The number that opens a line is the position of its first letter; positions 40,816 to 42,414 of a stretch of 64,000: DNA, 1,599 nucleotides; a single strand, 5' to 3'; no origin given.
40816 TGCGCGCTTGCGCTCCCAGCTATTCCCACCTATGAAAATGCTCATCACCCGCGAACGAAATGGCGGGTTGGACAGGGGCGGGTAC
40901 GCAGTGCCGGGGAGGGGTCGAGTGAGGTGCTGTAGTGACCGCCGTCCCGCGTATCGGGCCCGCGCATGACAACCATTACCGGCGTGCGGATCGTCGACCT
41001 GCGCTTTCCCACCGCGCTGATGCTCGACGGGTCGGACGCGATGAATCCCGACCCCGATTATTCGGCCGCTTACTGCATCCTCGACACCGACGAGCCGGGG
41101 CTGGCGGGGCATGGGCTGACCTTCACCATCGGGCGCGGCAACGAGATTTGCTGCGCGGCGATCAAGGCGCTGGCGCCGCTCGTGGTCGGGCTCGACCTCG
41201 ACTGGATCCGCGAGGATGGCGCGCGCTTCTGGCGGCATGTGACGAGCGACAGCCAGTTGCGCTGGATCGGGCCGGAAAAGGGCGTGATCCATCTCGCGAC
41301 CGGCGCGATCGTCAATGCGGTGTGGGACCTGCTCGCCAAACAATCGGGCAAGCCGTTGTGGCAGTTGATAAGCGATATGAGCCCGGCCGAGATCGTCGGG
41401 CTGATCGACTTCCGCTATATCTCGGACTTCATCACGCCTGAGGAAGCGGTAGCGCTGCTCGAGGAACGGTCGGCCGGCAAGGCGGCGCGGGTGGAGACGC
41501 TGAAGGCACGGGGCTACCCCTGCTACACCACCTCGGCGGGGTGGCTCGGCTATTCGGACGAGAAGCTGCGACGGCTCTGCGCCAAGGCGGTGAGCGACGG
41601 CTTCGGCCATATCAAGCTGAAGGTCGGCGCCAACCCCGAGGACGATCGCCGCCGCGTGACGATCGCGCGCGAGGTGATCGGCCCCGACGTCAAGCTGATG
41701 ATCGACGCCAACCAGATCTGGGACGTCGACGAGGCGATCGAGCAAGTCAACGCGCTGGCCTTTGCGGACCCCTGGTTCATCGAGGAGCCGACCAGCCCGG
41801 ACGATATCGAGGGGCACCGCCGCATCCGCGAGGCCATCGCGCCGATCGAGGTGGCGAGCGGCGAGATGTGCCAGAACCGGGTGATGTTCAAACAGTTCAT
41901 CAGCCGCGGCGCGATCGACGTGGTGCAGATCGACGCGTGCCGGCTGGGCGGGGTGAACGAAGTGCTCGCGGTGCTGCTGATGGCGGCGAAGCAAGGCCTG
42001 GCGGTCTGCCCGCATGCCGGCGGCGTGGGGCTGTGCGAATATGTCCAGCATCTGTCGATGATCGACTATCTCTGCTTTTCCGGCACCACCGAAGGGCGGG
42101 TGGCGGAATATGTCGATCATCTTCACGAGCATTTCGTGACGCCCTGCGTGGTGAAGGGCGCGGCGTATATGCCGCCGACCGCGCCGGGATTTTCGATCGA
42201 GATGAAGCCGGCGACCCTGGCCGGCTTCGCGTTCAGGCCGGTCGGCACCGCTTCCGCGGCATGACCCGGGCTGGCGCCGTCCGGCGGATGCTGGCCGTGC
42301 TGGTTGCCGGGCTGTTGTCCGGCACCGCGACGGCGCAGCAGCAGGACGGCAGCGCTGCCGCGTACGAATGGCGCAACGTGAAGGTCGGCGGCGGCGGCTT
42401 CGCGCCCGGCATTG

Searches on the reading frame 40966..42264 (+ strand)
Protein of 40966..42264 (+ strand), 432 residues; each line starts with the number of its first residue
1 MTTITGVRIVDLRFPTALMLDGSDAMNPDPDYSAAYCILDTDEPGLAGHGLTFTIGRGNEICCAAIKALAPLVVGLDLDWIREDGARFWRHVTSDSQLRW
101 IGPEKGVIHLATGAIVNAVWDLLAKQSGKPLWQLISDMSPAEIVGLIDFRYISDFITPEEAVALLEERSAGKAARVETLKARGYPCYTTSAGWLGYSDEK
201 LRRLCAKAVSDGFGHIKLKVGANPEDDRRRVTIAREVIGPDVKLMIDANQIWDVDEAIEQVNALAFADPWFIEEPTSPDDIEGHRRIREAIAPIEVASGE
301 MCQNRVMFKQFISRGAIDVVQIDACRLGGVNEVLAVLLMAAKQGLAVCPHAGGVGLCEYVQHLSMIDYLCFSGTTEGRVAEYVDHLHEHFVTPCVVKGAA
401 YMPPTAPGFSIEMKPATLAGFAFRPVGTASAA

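Call 62: search_protein_families(library=pfam, proteins=[window:40966-42264:+], max_evalue=0.001)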
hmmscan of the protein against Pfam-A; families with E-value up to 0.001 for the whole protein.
window:40966-42264:+ (432 aa): 3 families
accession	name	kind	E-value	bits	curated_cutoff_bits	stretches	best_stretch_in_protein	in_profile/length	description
PF13378.12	MR_MLE_C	-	1.1e-60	205.5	29.4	1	201-415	2-217/219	Enolase C-terminal domain-like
PF02746.21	MR_MLE_N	-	5.7e-09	36.6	22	1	34-135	26-116/117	Mandelate racemase / muconate lactonizing enzyme, N-terminal domain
PF07476.17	MAAL_C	-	1.2e-05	25.1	27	1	286-348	132-194/249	Methylaspartate ammonia-lyase C-terminus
